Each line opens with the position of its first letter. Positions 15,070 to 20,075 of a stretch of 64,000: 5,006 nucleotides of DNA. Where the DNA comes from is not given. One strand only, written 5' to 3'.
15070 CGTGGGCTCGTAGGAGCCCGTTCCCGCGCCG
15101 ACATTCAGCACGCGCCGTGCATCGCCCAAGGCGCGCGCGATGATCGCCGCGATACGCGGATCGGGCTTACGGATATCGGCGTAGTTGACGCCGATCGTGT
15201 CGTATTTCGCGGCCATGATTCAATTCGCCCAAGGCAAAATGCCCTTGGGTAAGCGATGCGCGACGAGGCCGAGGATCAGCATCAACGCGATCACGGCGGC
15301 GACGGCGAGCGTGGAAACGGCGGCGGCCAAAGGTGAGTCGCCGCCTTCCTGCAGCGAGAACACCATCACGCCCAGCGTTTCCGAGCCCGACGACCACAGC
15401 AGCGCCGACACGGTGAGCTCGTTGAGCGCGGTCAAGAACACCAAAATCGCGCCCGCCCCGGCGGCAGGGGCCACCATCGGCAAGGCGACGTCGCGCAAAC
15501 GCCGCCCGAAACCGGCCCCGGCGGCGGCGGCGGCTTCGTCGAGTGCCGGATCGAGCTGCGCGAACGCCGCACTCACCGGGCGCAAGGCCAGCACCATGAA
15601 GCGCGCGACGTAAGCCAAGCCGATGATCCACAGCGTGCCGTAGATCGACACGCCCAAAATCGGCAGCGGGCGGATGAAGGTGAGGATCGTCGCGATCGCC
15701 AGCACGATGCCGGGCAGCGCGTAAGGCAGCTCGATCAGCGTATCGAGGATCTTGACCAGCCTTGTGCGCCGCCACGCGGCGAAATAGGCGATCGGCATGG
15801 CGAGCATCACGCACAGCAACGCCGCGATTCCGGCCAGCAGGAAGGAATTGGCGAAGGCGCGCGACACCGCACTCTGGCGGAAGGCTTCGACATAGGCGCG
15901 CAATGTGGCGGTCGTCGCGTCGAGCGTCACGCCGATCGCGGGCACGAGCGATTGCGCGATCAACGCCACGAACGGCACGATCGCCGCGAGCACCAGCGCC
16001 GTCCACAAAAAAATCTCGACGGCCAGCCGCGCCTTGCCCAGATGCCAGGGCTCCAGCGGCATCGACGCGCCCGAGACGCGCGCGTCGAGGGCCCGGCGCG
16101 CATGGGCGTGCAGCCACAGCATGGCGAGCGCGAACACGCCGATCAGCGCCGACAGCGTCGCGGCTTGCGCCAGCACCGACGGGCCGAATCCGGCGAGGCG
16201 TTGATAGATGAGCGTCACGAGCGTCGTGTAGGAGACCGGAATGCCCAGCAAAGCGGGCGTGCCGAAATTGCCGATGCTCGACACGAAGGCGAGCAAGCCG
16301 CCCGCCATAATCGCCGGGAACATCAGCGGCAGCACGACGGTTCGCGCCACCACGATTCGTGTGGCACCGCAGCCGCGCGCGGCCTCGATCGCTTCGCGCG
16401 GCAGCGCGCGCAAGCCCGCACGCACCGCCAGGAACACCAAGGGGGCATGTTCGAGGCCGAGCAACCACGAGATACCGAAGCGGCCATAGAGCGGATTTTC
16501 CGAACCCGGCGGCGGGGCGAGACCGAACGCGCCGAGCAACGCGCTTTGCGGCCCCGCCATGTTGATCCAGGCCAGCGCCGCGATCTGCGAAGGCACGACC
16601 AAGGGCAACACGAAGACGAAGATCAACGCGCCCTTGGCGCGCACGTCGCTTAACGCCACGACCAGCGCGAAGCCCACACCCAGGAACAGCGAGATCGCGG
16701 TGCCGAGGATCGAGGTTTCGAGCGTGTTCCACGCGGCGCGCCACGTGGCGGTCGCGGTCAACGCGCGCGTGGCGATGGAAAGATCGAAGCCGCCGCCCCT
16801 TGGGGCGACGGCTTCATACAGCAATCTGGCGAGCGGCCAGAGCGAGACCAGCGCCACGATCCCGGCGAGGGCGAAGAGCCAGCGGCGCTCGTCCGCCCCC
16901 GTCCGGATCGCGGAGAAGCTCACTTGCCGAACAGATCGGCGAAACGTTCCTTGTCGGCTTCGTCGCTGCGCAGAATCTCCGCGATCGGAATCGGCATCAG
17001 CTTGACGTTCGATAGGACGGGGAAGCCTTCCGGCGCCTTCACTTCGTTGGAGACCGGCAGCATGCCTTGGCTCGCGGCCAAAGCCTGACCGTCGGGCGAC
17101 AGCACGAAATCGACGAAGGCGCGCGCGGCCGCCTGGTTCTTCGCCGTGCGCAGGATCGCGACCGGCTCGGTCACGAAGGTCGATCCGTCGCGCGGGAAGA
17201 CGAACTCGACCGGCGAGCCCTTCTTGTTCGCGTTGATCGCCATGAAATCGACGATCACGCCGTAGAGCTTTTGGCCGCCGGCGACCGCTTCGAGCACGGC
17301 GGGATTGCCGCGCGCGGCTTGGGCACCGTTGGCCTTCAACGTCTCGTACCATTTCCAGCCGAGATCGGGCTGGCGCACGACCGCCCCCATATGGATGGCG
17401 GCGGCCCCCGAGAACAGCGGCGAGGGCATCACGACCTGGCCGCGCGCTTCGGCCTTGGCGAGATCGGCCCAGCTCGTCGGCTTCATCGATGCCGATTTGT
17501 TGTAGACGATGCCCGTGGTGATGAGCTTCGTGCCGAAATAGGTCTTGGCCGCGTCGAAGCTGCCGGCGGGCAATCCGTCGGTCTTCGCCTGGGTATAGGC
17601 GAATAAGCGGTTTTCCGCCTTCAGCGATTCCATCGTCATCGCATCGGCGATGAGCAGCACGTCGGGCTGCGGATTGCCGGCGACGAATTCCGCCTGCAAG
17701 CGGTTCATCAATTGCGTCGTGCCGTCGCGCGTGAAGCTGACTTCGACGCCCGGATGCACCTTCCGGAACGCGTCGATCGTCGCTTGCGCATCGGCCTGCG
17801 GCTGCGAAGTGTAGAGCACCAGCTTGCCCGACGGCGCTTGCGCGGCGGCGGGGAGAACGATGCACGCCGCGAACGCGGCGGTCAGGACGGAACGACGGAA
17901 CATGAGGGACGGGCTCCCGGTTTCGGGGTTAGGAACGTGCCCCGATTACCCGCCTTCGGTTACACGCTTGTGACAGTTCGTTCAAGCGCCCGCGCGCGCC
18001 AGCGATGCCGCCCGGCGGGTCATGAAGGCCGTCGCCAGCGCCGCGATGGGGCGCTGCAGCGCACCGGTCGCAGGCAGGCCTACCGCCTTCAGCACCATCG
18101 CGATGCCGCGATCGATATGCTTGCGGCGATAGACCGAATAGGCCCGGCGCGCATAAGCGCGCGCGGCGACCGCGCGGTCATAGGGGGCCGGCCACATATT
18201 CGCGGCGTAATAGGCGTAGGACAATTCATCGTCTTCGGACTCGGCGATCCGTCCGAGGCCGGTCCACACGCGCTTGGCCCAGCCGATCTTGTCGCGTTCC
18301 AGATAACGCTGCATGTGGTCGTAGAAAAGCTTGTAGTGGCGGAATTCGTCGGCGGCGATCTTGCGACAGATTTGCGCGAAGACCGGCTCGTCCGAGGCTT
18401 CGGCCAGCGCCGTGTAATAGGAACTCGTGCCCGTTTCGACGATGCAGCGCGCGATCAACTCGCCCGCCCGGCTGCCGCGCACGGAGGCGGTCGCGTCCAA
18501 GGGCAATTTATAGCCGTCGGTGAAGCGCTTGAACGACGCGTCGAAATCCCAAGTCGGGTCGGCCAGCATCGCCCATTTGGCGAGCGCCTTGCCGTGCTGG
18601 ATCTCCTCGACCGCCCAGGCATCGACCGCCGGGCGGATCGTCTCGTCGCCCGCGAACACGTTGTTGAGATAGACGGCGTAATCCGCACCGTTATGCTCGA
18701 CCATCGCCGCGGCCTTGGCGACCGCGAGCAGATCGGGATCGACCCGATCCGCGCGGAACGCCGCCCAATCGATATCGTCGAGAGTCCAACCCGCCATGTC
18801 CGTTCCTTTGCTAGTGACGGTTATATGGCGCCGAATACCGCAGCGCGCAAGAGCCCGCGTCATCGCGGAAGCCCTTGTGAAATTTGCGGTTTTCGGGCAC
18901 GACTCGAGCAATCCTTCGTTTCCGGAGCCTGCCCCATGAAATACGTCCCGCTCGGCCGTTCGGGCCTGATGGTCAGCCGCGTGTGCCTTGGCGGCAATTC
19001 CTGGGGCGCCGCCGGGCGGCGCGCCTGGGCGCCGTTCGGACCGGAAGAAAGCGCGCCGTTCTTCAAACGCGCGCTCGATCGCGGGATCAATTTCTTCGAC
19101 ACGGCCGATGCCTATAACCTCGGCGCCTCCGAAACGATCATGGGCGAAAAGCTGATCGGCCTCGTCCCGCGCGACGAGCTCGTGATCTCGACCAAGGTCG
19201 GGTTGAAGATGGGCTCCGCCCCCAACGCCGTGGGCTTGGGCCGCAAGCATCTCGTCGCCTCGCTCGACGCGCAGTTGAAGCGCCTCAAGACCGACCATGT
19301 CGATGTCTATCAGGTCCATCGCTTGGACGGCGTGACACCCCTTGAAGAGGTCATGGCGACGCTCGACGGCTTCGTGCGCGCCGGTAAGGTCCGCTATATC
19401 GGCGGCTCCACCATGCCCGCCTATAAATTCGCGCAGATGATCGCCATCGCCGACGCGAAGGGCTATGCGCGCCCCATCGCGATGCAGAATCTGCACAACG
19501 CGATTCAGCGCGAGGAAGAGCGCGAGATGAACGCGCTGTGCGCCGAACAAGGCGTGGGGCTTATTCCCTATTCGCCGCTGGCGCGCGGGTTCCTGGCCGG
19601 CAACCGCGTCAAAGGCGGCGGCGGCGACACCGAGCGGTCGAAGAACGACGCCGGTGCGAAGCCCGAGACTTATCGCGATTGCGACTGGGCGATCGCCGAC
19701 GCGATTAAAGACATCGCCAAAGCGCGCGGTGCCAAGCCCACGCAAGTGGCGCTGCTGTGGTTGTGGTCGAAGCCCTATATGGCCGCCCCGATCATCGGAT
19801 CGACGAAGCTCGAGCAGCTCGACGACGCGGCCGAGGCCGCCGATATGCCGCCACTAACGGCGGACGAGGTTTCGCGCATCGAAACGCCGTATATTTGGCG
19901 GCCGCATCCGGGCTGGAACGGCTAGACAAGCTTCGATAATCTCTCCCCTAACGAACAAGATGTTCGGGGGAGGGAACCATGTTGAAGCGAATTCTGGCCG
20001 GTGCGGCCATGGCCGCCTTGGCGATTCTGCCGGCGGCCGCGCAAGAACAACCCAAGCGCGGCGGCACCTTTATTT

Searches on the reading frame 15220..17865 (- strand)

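Call 84: search_protein_families(library=pfam, proteins=[window:15220-17865:-], max_evalue=0.00001)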
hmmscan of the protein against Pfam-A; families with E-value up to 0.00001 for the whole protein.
window:15220-17865:- (881 aa): 1 family
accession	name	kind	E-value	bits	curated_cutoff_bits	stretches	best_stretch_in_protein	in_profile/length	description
PF00528.27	BPD_transp_1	-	4.7e-25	88.8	26.4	2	690-872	2-178/184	Binding-protein-dependent transport system inner membrane component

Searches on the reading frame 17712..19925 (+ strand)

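Call 84: search_protein_families(library=pfam, proteins=[window:17712-19925:+], max_evalue=0.00001)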
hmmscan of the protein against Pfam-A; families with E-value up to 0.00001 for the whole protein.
window:17712-19925:+ (737 aa): 1 family
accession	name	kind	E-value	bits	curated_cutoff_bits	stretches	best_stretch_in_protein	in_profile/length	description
PF00248.27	Aldo_ket_red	-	2.9e-66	224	24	1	424-724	2-287/291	Aldo/keto reductase family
